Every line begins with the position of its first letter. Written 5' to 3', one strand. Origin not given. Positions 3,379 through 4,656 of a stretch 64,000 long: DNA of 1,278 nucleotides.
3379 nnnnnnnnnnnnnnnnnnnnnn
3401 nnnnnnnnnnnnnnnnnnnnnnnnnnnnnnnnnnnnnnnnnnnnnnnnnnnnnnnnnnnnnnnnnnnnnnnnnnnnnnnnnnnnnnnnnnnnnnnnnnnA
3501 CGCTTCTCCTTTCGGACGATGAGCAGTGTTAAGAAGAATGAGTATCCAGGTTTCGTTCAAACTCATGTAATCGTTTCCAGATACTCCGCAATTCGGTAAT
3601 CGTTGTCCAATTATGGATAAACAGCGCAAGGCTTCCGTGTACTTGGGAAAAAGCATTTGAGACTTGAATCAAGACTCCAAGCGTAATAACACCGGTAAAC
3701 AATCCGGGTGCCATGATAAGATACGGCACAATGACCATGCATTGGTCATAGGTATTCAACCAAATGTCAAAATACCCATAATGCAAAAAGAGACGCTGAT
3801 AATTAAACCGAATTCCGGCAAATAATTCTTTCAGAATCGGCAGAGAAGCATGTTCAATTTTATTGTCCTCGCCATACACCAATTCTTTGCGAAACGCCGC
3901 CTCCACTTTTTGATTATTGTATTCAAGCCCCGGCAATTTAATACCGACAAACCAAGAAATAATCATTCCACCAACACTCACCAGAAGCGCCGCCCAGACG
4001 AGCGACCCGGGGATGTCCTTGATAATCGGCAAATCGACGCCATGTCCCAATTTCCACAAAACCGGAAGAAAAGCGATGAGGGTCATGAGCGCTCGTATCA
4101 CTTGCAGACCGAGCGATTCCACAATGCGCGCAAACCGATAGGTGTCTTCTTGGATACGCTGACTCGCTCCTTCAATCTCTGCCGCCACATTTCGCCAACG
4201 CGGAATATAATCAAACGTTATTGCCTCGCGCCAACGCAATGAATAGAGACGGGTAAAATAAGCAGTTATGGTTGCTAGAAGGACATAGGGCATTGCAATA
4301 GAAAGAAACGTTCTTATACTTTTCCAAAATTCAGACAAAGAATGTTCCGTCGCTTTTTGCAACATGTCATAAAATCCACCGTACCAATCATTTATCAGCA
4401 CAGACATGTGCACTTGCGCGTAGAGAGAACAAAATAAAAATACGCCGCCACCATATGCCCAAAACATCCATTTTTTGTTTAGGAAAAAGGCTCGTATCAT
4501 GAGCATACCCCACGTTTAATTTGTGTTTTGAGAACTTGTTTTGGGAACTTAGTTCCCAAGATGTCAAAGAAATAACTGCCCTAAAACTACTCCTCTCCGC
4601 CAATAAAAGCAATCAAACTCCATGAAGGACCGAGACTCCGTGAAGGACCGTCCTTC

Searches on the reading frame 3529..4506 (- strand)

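Call 80: search_protein_families(library=pfam, proteins=[window:3529-4506:-], max_evalue=0.01)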
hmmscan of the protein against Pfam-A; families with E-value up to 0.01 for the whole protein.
window:3529-4506:- (325 aa): 2 families
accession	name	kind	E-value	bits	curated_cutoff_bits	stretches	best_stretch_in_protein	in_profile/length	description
PF05992.17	SbmA_BacA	-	3e-128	428.2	24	1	10-320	1-314/315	SbmA/BacA-like family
PF06472.20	ABC_membrane_2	-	1e-16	61.6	24.4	1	23-267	19-266/269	ABC transporter transmembrane region 2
